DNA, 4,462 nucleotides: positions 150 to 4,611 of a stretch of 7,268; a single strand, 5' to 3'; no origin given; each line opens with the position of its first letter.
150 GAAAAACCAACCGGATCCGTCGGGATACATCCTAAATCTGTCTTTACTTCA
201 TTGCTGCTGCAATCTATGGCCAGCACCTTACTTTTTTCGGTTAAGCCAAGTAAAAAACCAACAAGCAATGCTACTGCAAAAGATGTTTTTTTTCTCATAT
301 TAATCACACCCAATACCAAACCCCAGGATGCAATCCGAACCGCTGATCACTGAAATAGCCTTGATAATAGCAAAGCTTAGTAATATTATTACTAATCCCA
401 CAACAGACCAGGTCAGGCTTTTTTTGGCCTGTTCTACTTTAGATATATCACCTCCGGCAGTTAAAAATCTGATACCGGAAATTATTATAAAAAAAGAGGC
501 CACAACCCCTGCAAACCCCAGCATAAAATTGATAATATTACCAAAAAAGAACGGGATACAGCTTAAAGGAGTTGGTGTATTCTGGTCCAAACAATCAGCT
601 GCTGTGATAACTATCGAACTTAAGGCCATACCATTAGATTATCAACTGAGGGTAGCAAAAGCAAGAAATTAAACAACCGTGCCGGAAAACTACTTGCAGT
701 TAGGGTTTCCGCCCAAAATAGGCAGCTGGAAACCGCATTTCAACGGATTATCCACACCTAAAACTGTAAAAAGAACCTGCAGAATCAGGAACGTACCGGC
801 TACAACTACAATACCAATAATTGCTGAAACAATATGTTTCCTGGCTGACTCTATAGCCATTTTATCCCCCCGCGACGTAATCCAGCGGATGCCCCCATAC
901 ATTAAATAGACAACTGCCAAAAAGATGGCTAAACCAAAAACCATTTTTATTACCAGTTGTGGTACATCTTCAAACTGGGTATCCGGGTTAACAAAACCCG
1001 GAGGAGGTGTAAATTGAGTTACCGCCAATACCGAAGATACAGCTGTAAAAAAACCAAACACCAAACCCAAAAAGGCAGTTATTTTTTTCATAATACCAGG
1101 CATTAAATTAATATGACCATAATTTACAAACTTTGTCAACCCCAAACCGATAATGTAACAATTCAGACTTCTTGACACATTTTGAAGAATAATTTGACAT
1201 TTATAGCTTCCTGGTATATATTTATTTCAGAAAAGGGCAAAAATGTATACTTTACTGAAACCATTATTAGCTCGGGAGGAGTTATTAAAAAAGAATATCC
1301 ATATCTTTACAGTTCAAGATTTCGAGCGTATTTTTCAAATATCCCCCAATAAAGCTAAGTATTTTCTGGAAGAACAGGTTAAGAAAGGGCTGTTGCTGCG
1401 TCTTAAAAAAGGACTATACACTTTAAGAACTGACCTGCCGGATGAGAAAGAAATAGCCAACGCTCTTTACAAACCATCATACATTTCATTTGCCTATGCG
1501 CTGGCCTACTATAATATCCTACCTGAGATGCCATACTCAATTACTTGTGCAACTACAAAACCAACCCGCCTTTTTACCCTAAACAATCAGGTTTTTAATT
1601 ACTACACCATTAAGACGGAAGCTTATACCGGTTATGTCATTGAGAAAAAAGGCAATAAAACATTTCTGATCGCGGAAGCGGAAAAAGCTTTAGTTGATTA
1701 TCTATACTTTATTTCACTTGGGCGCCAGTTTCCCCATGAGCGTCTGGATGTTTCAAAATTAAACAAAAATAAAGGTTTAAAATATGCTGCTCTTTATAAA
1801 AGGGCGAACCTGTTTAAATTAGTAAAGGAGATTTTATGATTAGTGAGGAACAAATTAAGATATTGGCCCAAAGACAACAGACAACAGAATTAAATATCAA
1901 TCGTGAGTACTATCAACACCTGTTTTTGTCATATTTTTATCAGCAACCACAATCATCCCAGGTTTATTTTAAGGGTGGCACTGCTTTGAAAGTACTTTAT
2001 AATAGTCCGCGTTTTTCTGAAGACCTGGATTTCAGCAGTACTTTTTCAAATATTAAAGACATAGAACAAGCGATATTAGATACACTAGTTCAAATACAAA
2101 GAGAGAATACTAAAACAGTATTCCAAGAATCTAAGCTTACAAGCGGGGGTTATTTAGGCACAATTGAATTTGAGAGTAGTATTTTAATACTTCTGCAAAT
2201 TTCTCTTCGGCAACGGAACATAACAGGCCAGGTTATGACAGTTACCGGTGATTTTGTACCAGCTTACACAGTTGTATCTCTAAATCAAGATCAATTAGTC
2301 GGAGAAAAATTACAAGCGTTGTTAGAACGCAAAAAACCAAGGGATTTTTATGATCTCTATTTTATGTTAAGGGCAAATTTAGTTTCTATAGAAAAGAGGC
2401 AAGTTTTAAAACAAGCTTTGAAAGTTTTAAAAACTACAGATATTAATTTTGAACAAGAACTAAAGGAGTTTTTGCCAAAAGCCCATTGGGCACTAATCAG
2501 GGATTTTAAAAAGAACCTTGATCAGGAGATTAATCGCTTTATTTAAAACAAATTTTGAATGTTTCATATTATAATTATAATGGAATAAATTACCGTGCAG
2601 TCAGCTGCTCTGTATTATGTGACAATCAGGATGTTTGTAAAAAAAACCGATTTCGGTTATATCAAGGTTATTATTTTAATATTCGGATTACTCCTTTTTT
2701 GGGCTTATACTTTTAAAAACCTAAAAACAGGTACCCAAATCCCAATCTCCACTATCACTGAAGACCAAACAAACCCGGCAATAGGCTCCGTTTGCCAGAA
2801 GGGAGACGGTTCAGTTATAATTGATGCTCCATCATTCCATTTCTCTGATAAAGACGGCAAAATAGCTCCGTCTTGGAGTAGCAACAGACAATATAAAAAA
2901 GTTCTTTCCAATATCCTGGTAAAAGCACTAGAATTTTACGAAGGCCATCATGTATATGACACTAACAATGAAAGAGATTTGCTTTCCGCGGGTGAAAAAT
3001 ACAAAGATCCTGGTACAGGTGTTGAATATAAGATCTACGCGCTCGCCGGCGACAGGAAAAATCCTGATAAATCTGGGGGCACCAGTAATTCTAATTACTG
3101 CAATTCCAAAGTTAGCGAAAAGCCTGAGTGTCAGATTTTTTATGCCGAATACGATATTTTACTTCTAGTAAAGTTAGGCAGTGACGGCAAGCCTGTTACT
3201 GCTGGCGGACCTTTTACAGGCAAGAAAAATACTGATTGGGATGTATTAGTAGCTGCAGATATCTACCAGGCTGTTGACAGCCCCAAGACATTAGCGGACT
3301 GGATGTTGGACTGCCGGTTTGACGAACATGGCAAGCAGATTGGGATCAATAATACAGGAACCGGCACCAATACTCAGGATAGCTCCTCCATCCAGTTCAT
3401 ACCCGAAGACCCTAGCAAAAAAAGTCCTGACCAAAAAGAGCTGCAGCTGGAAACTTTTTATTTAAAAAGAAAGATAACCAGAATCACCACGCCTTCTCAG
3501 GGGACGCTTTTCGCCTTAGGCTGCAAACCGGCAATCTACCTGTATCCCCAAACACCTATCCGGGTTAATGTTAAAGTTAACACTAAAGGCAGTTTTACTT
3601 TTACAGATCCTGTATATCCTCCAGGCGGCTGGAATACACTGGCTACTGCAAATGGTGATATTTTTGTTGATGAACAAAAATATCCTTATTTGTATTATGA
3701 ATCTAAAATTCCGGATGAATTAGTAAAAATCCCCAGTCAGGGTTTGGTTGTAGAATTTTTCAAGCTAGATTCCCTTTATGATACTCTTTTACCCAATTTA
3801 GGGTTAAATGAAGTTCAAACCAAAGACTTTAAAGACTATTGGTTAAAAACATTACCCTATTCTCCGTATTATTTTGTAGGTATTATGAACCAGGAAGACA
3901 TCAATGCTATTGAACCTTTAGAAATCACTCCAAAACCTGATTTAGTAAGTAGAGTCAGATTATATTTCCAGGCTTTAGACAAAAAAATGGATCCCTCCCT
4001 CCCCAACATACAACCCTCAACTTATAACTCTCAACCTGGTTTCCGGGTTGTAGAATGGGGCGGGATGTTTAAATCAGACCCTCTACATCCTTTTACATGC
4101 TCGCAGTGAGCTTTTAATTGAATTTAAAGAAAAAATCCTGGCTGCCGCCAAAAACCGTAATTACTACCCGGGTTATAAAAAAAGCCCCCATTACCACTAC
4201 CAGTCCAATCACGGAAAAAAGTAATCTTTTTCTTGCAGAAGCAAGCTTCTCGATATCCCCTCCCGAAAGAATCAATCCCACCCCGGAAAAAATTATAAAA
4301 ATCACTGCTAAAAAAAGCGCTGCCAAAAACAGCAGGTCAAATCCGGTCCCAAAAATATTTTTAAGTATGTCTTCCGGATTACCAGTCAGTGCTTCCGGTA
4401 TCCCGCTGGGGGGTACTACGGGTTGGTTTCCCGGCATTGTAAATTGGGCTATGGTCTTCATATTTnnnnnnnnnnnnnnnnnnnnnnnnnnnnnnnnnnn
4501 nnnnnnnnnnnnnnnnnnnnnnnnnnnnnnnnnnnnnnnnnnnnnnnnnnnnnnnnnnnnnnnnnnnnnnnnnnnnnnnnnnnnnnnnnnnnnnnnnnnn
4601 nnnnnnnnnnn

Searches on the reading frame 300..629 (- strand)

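Call 17: search_protein_families(library=pfam, max_evalue=0.01, proteins=[window:300-629:-])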
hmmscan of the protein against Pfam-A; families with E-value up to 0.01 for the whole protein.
window:300-629:- (109 aa): 1 family
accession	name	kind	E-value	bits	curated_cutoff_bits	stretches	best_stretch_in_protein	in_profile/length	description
PF18895.5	T4SS_pilin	-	1.4e-09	38.3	26.6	1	31-91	11-70/71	Type IV secretion system pilin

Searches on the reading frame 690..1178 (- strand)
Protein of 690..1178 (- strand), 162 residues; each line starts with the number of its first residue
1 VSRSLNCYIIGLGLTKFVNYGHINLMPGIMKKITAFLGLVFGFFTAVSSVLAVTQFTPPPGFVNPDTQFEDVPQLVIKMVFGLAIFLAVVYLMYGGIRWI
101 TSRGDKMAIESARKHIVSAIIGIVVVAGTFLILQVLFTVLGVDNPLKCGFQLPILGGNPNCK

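Call 17: search_protein_families(library=pfam, max_evalue=0.01, proteins=[window:690-1178:-])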
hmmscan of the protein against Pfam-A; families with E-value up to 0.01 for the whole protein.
window:690-1178:- (162 aa): 2 families
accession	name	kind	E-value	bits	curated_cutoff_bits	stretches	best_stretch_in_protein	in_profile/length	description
PF18895.5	T4SS_pilin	-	5.5e-07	30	26.6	1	76-128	12-63/71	Type IV secretion system pilin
PF04956.18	TrbC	-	8.5e-05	23.1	27.9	1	45-128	12-90/98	TrbC/VIRB2 pilin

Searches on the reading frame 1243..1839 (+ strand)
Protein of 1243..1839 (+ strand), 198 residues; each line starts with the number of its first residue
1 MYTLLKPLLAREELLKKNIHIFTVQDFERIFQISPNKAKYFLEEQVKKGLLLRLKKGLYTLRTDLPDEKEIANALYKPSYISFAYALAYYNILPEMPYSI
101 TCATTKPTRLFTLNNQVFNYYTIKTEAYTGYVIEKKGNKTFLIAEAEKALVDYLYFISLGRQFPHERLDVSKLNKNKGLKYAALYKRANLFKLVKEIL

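Call 17: search_protein_families(library=pfam, max_evalue=0.01, proteins=[window:1243-1839:+])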
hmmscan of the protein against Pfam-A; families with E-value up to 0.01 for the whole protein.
window:1243-1839:+ (198 aa): 1 family
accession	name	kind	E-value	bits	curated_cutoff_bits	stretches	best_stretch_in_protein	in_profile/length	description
PF13338.12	AbiEi_4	-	1.4e-06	28.7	25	1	13-61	5-48/49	Transcriptional regulator, AbiEi antitoxin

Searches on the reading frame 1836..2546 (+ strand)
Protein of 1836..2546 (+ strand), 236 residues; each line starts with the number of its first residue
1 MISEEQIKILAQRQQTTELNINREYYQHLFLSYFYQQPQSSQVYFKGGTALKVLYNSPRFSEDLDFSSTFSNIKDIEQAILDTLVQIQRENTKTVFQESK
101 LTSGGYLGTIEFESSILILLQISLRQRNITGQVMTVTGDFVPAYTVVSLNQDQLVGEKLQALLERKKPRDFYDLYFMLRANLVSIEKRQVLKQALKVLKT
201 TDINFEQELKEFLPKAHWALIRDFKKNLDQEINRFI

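Call 17: search_protein_families(library=pfam, max_evalue=0.01, proteins=[window:1836-2546:+])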
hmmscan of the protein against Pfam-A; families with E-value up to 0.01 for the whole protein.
window:1836-2546:+ (236 aa): 1 family
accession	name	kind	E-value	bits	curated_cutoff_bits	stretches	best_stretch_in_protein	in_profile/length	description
PF08843.17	AbiEii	-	1.1e-25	91.5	22.5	1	31-221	3-216/238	Nucleotidyl transferase AbiEii toxin, Type IV TA system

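Call 23: find_encoding_contigs(protein=window:1836-2546:+, flank=10000, max_places=6)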
Protein window:1836-2546:+ (236 aa): no gene with exactly this product is on record in the collection.

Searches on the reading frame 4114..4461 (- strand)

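Call 17: search_protein_families(library=pfam, max_evalue=0.01, proteins=[window:4114-4461:-])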
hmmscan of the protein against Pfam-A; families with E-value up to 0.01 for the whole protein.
window:4114-4461:- (115 aa): 2 families
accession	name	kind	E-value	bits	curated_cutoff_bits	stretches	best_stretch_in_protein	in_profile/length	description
PF18895.5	T4SS_pilin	-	2.8e-07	30.9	26.6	1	40-100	12-71/71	Type IV secretion system pilin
PF04893.22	Yip1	-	0.0084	16.4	28.6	1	39-111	17-94/173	Yip1 domain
